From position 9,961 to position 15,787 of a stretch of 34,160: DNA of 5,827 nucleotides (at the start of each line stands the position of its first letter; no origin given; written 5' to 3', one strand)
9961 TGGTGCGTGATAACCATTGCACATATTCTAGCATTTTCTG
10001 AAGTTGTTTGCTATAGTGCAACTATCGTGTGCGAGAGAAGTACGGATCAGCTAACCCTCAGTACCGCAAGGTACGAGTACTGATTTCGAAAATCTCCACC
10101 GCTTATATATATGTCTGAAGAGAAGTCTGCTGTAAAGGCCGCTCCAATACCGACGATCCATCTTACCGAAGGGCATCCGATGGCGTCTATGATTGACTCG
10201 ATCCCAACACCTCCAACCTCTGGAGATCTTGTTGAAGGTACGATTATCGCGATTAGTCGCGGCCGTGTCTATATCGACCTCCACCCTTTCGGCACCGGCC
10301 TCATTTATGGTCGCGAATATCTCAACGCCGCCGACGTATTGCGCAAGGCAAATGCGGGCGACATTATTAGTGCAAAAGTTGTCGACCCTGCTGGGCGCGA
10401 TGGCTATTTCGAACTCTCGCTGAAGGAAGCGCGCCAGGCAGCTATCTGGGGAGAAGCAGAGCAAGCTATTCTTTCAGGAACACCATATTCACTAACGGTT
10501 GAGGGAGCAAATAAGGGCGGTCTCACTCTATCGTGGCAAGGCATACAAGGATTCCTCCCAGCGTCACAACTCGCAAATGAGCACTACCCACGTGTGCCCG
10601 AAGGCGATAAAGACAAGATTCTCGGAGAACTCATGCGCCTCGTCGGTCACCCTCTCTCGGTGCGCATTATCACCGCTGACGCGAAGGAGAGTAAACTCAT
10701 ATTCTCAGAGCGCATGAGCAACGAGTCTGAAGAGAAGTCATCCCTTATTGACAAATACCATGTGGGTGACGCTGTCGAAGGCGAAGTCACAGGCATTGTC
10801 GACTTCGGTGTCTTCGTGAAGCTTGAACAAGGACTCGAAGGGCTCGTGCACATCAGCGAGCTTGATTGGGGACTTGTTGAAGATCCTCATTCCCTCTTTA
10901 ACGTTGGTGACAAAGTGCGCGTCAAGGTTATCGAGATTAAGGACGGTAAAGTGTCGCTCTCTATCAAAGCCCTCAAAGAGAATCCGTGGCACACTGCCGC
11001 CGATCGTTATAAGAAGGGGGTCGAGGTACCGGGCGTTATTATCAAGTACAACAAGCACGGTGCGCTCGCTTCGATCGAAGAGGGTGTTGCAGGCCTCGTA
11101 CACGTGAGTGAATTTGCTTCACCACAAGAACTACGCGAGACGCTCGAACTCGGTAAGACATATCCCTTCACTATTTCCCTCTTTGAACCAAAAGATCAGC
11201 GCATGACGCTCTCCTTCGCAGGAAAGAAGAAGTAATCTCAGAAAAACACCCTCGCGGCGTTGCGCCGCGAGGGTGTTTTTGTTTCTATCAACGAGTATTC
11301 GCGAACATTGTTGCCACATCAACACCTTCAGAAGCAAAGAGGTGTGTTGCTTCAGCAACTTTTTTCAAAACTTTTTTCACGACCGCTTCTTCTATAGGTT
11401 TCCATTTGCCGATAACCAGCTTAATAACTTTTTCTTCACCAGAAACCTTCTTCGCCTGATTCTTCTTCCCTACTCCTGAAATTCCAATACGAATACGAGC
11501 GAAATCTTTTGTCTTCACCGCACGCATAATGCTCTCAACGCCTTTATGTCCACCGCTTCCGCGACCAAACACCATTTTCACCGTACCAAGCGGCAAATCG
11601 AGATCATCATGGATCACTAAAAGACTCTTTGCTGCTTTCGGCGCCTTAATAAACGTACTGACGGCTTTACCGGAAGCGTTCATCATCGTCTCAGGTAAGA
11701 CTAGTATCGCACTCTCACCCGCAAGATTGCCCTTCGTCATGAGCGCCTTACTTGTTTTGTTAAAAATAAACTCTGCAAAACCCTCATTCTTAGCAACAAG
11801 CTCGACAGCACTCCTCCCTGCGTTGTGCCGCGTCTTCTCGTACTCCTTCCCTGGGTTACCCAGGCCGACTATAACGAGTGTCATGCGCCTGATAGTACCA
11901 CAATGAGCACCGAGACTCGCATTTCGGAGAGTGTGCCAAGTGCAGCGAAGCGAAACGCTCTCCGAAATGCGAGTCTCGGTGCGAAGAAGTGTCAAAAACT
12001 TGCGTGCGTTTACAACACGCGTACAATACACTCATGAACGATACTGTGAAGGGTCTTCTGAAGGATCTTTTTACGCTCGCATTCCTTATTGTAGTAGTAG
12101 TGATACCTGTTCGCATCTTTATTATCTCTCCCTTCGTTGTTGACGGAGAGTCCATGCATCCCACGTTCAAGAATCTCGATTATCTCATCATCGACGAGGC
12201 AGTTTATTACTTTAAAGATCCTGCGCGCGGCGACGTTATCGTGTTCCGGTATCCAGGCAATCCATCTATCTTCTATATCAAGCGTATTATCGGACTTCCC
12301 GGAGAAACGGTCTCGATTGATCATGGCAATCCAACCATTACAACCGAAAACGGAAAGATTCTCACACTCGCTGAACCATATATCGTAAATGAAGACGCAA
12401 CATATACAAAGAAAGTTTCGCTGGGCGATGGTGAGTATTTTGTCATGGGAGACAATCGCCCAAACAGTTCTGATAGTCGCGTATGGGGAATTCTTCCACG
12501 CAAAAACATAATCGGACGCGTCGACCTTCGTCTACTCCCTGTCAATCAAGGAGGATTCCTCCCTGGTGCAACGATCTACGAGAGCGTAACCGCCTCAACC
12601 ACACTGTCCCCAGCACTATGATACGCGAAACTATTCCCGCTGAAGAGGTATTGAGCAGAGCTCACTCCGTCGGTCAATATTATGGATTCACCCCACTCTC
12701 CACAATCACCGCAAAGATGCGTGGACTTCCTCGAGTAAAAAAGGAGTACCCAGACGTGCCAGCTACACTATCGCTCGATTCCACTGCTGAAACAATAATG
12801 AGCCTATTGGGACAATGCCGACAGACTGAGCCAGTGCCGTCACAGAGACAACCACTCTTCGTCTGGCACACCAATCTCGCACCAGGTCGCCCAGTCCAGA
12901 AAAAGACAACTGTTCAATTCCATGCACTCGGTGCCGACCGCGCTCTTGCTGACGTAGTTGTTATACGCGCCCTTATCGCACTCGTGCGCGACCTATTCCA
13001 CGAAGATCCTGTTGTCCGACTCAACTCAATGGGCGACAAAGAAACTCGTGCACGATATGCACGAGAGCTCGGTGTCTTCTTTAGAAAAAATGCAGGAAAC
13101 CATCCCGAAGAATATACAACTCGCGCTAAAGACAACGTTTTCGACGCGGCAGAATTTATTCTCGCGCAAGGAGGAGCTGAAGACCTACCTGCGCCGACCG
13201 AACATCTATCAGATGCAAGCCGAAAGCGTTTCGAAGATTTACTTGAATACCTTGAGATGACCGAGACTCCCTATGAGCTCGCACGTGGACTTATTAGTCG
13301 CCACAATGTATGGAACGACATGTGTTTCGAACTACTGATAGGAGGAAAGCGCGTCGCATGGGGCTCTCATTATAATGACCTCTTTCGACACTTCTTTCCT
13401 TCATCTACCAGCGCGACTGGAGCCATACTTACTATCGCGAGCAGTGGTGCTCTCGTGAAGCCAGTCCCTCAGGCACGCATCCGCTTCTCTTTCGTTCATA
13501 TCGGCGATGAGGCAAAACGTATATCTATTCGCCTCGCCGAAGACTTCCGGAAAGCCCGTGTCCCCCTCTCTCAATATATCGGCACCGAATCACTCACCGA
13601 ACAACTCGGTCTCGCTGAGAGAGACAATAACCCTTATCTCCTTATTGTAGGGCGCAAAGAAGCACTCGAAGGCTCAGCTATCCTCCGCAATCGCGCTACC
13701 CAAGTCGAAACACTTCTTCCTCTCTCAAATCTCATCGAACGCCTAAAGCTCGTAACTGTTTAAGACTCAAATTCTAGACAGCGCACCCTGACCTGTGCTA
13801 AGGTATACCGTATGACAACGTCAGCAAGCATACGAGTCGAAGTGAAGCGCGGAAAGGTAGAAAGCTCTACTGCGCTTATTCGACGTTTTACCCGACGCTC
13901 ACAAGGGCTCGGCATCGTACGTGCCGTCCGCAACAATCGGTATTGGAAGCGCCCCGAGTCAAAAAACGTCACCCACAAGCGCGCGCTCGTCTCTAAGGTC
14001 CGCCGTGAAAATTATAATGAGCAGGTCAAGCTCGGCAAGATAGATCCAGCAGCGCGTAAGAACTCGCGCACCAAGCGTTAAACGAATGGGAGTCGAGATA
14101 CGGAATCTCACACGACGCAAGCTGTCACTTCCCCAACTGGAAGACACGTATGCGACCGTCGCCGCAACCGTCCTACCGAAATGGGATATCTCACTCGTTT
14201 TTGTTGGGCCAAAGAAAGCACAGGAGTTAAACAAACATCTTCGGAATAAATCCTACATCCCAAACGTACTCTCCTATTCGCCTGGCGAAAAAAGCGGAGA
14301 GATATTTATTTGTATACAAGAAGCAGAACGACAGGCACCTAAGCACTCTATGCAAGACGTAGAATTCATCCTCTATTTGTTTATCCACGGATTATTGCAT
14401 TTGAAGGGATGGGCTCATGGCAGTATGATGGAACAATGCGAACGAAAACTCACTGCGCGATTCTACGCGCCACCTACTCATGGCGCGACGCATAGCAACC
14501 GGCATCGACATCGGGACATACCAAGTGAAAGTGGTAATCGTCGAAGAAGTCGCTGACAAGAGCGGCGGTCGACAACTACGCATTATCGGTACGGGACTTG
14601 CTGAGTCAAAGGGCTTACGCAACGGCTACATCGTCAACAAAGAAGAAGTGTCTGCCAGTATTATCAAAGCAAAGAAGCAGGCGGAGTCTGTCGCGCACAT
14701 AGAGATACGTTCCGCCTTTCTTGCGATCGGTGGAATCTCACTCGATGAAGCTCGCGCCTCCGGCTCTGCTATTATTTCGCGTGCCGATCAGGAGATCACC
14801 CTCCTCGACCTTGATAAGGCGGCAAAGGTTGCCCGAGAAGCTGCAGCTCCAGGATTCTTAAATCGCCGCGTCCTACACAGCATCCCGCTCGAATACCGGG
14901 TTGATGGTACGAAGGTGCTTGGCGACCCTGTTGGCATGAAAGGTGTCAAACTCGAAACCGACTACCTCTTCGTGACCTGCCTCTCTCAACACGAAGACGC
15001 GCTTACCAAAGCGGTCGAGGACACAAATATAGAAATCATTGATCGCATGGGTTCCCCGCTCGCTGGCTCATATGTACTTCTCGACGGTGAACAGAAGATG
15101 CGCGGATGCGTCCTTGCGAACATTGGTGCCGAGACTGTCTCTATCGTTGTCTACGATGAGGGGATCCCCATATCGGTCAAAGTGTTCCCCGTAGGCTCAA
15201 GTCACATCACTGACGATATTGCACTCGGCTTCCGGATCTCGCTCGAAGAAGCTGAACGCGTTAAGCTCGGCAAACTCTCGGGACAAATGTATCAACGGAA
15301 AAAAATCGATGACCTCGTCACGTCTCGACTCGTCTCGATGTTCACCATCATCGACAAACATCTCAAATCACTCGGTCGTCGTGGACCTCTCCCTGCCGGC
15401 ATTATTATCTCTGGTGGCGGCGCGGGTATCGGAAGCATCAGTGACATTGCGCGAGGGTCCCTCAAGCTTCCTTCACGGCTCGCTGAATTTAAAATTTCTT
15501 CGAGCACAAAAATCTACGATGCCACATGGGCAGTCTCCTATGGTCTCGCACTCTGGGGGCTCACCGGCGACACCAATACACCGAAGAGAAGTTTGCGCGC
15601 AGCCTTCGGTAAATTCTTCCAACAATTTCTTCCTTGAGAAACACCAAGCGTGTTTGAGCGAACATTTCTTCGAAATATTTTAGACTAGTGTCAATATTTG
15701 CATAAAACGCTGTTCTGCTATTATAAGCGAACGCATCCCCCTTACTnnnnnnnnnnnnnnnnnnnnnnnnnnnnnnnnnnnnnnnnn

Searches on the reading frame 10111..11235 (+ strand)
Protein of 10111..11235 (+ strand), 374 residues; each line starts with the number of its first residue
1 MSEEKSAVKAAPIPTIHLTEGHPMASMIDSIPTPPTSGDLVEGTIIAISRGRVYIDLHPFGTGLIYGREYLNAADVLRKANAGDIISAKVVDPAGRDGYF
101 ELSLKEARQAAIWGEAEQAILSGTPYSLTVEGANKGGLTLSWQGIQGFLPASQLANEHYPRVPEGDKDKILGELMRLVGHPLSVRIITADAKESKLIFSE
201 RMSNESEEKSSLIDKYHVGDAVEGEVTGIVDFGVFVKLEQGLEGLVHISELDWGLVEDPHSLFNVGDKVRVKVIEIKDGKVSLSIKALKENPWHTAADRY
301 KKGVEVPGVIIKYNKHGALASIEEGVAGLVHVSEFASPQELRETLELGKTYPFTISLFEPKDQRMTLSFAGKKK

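Call 6: search_protein_families(library=pfam, proteins=[window:10111-11235:+], max_evalue=0.001)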
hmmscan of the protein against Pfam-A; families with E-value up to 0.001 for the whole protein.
window:10111-11235:+ (374 aa): 2 families
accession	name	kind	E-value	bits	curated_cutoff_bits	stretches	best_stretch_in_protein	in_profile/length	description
PF00575.29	S1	-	3.5e-36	123.8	22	2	216-286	2-74/74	S1 RNA binding domain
PF23459.1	S1_RRP5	-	3.2e-09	37.6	27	0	300-369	1-72/72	RRP5 S1 domain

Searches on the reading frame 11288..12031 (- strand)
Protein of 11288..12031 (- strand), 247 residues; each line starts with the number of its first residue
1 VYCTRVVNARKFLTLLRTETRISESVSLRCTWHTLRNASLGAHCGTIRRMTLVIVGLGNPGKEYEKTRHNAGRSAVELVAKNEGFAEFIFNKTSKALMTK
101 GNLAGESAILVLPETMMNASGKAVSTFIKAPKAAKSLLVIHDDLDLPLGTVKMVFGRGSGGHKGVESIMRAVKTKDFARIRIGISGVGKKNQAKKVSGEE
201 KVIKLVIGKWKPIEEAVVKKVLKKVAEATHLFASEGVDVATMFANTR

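Call 6: search_protein_families(library=pfam, proteins=[window:11288-12031:-], max_evalue=0.001)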
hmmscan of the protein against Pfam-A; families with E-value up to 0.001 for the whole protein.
window:11288-12031:- (247 aa): 1 family
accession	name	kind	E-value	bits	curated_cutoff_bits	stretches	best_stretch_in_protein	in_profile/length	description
PF01195.25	Pept_tRNA_hydro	-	2.5e-48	164.8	27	1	53-240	1-178/183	Peptidyl-tRNA hydrolase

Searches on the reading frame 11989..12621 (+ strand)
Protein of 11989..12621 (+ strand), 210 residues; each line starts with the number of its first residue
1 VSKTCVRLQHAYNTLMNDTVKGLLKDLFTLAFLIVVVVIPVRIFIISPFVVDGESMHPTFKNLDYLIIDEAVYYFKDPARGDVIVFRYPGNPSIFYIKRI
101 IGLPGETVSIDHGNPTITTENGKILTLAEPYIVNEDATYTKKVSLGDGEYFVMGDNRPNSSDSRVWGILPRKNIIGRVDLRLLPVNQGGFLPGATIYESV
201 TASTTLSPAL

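Call 87: search_protein_families(library=pfam, proteins=[window:11989-12621:+], max_evalue=0.1)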
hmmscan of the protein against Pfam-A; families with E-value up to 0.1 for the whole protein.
window:11989-12621:+ (210 aa): 2 families
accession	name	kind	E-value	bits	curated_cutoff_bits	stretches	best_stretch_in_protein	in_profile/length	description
PF10502.14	Peptidase_S26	-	6.7e-44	150.2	22.9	1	26-182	3-167/168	Signal peptidase, peptidase S26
PF00717.28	Peptidase_S24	-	2.6e-05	24.4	23.3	1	50-118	39-99/116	Peptidase S24-like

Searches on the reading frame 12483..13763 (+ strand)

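Call 7: search_protein_families(library=pfam, proteins=[window:12483-13763:+], max_evalue=0.001)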
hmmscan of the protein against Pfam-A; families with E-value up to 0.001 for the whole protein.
window:12483-13763:+ (426 aa): 1 family
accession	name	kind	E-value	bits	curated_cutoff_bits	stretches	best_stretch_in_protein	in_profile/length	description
PF03129.25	HGTP_anticodon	-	1.4e-06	28.8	21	1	341-422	8-92/94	Anticodon binding domain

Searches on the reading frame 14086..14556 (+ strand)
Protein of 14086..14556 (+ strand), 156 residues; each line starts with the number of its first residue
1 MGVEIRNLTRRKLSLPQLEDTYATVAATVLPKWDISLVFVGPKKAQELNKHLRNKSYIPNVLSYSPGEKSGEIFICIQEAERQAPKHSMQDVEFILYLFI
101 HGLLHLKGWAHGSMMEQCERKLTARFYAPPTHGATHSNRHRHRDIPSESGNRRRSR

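Call 7: search_protein_families(library=pfam, proteins=[window:14086-14556:+], max_evalue=0.001)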
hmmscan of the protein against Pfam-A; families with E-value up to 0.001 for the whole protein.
window:14086-14556:+ (156 aa): 1 family
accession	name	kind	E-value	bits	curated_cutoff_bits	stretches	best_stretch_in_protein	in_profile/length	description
PF02130.23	YbeY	-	7.9e-19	68.2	25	1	28-116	23-114/129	Endoribonuclease YbeY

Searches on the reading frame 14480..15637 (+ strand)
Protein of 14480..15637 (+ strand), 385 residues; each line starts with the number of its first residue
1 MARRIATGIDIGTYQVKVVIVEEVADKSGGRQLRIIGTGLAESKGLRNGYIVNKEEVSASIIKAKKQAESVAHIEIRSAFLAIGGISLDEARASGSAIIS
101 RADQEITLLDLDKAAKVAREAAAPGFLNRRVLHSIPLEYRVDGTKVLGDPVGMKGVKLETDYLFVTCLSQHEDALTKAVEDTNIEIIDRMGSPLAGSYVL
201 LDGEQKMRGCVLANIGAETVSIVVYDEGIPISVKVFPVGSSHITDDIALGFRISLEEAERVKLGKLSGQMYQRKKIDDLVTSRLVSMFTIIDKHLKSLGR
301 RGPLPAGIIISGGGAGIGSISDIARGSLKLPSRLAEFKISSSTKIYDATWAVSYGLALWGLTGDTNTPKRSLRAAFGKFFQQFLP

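Call 7: search_protein_families(library=pfam, proteins=[window:14480-15637:+], max_evalue=0.001)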
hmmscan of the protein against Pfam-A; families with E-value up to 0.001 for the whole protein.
window:14480-15637:+ (385 aa): 3 families
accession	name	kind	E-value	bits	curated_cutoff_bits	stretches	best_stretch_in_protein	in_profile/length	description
PF14450.12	FtsA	-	3e-20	73.3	31.8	1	211-353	1-125/127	Cell division protein FtsA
PF02491.25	SHS2_FTSA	-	3.6e-13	50.1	25.4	1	96-166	10-79/79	SHS2 domain inserted in FTSA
PF11104.14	PilM_2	-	8.5e-08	31.9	27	1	202-336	174-306/340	Type IV pilus assembly protein PilM;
